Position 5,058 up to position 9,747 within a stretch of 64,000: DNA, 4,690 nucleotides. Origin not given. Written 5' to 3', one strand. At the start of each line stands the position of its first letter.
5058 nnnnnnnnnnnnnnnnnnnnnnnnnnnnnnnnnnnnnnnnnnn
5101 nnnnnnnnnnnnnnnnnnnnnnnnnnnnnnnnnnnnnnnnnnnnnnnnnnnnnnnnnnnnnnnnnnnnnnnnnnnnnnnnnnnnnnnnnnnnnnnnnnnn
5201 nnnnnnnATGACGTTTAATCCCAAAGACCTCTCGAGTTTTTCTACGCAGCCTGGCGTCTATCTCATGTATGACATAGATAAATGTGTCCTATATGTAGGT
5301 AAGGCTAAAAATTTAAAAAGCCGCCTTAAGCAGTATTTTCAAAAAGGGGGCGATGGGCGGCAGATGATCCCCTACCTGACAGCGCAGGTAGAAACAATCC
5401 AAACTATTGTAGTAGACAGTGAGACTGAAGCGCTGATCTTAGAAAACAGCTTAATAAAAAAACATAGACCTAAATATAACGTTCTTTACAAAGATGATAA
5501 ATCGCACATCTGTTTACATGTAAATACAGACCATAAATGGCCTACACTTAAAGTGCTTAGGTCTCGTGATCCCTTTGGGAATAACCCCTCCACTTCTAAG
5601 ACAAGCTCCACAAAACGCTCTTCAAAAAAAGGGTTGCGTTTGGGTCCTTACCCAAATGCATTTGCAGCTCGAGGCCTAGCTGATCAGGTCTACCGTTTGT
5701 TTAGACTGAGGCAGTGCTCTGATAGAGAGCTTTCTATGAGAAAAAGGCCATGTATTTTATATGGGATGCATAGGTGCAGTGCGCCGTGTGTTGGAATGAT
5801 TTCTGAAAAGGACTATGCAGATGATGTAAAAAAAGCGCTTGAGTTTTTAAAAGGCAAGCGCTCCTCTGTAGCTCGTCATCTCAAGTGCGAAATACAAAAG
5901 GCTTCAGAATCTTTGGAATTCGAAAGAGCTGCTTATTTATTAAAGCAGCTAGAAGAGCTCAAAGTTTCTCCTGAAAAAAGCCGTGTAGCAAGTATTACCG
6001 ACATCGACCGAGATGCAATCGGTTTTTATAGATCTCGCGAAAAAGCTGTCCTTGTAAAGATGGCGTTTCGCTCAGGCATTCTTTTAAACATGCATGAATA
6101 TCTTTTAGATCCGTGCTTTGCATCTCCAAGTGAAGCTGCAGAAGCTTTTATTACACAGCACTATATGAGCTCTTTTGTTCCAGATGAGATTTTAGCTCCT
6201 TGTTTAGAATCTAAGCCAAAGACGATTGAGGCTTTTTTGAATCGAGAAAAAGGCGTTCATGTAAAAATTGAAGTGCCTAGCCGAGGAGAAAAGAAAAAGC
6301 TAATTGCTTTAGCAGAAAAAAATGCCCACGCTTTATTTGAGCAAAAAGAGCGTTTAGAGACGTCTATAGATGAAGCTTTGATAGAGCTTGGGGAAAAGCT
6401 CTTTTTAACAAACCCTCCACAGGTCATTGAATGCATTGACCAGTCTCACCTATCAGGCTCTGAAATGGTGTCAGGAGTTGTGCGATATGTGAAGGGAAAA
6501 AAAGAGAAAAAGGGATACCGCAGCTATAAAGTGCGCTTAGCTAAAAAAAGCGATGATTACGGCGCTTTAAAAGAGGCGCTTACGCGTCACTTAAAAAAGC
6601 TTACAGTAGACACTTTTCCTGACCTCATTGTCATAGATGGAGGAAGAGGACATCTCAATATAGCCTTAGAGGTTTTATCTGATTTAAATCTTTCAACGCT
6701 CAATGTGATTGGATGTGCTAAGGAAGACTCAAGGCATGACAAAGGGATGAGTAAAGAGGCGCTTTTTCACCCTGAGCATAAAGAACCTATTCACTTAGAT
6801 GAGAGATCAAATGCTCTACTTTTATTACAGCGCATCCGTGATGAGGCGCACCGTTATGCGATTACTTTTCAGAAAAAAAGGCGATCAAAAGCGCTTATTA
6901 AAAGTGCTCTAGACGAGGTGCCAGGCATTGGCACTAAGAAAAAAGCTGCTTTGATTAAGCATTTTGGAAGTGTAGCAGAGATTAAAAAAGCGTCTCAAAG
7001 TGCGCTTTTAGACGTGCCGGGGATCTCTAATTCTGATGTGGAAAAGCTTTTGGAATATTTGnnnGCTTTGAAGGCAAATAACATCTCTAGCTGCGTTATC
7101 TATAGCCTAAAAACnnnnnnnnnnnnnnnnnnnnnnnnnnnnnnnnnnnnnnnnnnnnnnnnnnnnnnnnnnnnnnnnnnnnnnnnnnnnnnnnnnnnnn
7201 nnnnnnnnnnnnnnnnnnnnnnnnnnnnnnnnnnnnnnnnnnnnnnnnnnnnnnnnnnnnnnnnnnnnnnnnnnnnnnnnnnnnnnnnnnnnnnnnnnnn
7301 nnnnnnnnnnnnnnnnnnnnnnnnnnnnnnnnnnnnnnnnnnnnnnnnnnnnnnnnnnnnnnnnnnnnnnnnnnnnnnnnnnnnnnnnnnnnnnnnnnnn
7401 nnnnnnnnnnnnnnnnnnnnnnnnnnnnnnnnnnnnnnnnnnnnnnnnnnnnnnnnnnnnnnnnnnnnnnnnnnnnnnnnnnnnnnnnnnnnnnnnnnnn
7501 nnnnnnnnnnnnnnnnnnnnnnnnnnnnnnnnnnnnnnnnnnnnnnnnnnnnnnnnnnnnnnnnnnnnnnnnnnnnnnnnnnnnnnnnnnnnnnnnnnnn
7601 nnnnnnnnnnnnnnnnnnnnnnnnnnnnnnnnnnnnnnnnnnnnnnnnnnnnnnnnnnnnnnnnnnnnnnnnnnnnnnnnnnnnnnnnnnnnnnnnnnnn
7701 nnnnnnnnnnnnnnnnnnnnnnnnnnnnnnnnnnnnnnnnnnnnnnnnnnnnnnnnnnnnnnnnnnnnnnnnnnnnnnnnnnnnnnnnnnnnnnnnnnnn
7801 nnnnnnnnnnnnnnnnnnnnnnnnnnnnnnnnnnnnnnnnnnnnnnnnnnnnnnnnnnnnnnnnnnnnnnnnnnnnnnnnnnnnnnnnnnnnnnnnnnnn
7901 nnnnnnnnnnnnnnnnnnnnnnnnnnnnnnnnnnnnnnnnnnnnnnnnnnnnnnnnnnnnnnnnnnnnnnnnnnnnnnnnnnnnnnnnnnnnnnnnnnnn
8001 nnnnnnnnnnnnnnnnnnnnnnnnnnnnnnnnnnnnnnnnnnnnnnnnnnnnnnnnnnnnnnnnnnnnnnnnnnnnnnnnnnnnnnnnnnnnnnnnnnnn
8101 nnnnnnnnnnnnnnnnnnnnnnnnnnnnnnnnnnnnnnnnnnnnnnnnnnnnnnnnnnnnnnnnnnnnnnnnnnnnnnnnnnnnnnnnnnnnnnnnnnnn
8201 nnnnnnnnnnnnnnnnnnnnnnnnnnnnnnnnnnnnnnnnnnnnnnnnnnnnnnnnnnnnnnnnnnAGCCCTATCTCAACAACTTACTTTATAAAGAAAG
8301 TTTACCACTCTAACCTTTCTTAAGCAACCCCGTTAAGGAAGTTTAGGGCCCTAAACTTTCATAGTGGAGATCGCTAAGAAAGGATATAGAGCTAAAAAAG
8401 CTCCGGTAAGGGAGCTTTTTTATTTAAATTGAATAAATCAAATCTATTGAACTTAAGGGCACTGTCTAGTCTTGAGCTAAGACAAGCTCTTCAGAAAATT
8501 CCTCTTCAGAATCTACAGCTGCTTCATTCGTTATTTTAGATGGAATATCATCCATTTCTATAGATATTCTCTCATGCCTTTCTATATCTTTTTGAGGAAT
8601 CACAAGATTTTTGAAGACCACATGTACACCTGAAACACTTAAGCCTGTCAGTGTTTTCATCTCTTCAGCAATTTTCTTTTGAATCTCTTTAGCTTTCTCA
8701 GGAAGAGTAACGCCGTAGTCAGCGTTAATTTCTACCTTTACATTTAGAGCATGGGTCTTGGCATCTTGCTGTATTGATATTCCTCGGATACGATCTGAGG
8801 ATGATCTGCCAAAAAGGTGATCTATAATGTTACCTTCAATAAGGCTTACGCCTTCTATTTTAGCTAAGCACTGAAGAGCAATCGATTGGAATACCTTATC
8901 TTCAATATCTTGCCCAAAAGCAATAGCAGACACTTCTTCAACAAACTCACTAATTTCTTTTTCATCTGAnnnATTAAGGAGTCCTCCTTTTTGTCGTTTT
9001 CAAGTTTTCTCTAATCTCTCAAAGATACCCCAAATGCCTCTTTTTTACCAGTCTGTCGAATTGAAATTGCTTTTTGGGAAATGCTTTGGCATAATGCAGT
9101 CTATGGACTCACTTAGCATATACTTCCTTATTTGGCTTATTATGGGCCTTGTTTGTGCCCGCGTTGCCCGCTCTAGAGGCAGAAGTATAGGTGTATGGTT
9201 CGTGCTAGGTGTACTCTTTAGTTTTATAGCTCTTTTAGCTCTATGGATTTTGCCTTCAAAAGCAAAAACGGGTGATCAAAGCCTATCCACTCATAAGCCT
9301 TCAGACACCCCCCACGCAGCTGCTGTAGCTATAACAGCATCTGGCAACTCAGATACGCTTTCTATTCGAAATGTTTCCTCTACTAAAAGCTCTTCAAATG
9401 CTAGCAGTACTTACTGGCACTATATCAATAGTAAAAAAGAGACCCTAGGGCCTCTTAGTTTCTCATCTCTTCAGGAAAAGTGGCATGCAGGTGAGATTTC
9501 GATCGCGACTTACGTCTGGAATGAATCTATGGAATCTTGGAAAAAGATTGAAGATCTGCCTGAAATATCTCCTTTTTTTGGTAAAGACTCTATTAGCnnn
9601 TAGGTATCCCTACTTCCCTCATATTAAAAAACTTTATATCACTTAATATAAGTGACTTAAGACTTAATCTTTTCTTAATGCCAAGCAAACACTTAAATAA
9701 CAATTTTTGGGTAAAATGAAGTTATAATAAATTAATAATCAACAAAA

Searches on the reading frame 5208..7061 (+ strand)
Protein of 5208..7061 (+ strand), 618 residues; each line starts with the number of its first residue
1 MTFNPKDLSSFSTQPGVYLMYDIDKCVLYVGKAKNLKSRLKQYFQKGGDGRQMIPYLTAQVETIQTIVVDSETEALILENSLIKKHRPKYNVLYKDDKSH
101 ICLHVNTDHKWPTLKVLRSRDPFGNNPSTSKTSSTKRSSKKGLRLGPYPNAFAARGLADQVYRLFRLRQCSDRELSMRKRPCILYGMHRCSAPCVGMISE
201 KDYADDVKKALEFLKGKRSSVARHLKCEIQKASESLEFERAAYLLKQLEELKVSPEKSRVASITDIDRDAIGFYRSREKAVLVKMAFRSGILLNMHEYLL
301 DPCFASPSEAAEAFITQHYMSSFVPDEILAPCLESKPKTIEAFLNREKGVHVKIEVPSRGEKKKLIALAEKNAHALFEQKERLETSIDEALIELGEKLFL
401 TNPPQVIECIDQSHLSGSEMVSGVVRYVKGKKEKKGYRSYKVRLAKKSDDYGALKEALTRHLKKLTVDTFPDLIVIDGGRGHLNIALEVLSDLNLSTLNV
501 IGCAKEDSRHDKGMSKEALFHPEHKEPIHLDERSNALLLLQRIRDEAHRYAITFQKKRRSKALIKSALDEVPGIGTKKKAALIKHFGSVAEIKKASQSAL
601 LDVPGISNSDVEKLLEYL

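Call 42: list_cluster_members(proteins=[window:5208-7061:+, window:17673-19517:-, window:57171-59588:+, window:29062-32124:+, window:14039-15262:+, window:3604-5208:+, window:19731-21185:+, window:49564-50889:+])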
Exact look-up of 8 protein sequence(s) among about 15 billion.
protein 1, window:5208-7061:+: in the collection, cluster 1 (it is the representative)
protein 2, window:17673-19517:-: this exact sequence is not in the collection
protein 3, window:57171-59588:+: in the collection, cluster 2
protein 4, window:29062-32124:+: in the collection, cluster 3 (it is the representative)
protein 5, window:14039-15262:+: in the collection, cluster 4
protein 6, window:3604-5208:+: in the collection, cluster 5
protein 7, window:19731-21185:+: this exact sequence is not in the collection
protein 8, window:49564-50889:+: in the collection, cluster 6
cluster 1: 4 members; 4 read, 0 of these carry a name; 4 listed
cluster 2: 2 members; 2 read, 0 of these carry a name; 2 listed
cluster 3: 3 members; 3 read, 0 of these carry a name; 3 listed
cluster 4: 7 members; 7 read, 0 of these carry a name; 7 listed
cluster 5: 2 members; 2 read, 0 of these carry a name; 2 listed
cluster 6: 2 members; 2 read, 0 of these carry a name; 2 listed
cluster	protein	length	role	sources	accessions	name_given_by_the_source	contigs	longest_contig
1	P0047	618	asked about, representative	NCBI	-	-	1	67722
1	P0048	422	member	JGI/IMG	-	-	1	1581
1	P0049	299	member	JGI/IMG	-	-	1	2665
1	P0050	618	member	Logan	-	-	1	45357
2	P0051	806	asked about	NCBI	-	-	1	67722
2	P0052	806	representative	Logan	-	-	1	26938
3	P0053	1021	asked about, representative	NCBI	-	-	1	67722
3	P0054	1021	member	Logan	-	-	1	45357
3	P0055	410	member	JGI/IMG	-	-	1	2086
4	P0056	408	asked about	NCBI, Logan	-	-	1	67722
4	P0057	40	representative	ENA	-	-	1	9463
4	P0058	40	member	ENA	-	-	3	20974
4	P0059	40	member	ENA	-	-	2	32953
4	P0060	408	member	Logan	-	-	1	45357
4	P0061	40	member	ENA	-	-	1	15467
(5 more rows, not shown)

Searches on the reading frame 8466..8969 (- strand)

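Call 61: search_protein_families(library=pfam, proteins=[window:8466-8969:-], max_evalue=0.001)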
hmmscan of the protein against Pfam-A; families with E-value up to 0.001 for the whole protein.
window:8466-8969:- (167 aa): 1 family
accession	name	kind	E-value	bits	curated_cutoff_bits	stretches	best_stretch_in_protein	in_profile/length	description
PF03780.18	Asp23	-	7.4e-19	68.6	28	1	21-121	6-106/108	Asp23 family, cell envelope-related function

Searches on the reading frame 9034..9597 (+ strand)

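Call 61: search_protein_families(library=pfam, proteins=[window:9034-9597:+], max_evalue=0.001)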
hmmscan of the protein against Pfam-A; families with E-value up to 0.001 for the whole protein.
window:9034-9597:+ (188 aa): 1 family
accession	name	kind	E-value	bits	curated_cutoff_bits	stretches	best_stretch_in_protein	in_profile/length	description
PF14237.11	GYF_2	-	4.6e-14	52.3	25.8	1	128-177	1-49/50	GYF domain 2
